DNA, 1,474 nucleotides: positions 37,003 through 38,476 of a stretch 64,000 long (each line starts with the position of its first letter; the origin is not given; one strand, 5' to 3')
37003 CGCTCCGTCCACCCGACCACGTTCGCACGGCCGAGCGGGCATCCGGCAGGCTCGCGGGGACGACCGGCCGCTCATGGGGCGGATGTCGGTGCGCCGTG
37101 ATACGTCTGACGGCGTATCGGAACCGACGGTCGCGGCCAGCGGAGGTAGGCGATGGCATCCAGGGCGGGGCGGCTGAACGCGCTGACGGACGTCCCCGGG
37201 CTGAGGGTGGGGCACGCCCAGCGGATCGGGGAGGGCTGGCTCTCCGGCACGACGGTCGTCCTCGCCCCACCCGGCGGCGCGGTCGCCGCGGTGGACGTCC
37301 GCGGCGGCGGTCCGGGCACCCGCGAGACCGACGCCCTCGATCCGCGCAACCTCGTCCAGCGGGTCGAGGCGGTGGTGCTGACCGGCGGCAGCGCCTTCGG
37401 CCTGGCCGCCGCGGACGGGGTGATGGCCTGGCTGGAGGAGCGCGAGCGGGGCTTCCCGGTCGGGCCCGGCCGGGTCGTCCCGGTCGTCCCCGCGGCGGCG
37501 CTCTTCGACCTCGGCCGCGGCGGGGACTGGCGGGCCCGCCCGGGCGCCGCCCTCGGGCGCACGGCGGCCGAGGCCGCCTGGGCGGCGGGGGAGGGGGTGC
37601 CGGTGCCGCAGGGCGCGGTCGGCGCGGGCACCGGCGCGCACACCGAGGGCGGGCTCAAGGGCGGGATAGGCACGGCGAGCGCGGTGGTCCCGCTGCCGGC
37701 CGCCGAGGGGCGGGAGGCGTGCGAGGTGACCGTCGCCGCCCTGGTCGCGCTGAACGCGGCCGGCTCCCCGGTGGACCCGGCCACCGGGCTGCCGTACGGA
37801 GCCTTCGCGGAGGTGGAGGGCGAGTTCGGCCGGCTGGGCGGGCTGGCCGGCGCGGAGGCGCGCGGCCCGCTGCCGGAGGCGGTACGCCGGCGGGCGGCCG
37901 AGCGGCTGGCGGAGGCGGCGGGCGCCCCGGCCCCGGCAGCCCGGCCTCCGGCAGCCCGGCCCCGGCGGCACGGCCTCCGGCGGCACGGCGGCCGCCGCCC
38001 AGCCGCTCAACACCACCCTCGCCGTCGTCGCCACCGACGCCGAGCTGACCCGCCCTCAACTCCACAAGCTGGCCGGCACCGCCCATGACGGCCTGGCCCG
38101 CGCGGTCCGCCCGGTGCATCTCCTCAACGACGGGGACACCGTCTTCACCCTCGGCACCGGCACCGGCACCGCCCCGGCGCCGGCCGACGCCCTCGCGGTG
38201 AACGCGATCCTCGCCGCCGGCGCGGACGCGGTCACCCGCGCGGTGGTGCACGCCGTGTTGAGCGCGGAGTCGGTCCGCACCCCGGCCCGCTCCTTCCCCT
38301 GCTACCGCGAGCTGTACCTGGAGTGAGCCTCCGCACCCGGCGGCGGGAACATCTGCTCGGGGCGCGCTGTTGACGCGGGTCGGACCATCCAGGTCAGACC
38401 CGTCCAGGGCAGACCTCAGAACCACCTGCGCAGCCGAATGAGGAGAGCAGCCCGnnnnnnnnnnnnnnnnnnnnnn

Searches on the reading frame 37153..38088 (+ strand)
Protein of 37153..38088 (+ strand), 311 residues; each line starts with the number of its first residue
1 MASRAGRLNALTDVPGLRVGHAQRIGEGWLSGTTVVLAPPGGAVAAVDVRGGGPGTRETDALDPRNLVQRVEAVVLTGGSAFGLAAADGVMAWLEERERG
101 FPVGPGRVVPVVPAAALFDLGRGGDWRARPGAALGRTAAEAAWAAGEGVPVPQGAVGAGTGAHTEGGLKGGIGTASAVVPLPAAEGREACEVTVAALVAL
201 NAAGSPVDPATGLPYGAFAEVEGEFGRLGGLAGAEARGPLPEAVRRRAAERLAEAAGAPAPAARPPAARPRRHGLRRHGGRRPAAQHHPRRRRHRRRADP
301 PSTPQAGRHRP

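Call 29: search_protein_families(library=pfam, proteins=[window:37153-38088:+], max_evalue=0.01)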
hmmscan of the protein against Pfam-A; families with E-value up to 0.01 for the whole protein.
window:37153-38088:+ (311 aa): 1 family
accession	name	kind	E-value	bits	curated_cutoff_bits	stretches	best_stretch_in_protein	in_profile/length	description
PF03576.19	Peptidase_S58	-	2.3e-40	139.4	23.9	1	9-216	1-197/307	Peptidase family S58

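Call 38: search_protein_families(library=ncbifam, proteins=[window:37153-38088:+], max_evalue=0.001)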
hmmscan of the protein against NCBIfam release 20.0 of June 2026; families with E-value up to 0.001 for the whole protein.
window:37153-38088:+ (311 aa): 0 families

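Call 46: find_homologous_proteins(query=window:37153-37929:+, max_evalue=1e-20)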
Query window:37153-37929:+ (259 aa): 7962 proteins with E <= 1e-20 among 8000 candidates; the best 120 are listed.
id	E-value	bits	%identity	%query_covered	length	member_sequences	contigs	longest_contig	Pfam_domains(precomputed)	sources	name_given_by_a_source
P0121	5.5e-153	526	100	100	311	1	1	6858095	PF03576.20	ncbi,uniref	ncbi:P1 family peptidase [Phaeacidiphilus oryzae]|uniref:P1 family peptidase n=1 Tax=Phaeacidiphilus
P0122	4.4e-111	389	80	93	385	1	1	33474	PF03576.20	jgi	jgi:putative pantetheine hydrolase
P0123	1.5e-81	292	72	87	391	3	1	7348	PF03576.20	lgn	-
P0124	1.9e-81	292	72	86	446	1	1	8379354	PF03576.20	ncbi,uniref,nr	ncbi:P1 family peptidase [Streptomyces sp. 71268]|uniref:P1 family peptidase n=1 Tax=Streptomyces sp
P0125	5.2e-81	290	66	97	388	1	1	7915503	PF03576.20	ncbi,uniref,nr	ncbi:P1 family peptidase [Streptomyces sp. MST-110588]|uniref:P1 family peptidase n=1 Tax=Streptomyc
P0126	7.3e-81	290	70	95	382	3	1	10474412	PF03576.20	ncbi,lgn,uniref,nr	ncbi:P1 family peptidase [Streptomyces sp. Rer75]|uniref:P1 family peptidase n=1 Tax=Streptomyces sp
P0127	9.3e-81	289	68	86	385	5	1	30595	PF03576.20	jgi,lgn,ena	-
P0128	1.2e-80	289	73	82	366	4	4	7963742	PF03576.20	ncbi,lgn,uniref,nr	ncbi:P1 family peptidase [Streptomyces tsukubensis]|uniref:Hydrolase n=3 Tax=Streptomyces TaxID=1883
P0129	1.3e-80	289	65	94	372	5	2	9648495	PF03576.20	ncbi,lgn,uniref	ncbi:P1 family peptidase [Streptomyces sp. NBC_00448]|uniref:P1 family peptidase n=1 Tax=Streptomyce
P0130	1.4e-80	289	66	98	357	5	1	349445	PF03576.20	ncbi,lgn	ncbi:P1 family peptidase [Streptomyces tsukubensis]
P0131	1.7e-80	288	68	92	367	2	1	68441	PF03576.20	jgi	-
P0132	4.3e-80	287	71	86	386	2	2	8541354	PF03576.20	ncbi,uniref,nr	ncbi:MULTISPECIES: P1 family peptidase [Streptomyces]|uniref:Peptidase S58 family protein n=1 Tax=St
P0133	4.7e-80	287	68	84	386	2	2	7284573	PF03576.20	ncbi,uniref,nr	ncbi:P1 family peptidase [Streptomyces pactum]|uniref:P1 family peptidase n=1 Tax=Streptomyces pactu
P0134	5.8e-80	287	71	95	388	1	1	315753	PF03576.20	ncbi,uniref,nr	ncbi:hypothetical protein GCM10018793_37850 [Streptomyces sulfonofaciens]|uniref:Hydrolase n=1 Tax=S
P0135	6.8e-80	286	66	96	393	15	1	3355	PF03576.20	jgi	-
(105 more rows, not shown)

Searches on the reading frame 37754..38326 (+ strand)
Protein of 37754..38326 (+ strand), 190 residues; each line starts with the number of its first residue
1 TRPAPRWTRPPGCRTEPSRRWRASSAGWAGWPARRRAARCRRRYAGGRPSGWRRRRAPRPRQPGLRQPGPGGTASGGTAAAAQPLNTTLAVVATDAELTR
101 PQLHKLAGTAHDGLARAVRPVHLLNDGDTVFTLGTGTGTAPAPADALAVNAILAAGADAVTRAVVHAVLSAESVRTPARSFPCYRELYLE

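Call 29: search_protein_families(library=pfam, proteins=[window:37754-38326:+], max_evalue=0.01)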
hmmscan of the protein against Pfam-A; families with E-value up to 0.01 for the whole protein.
window:37754-38326:+ (190 aa): 1 family
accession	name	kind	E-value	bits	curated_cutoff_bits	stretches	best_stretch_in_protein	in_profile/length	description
PF03576.19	Peptidase_S58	-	6.9e-21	75.5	23.9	1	80-176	206-301/307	Peptidase family S58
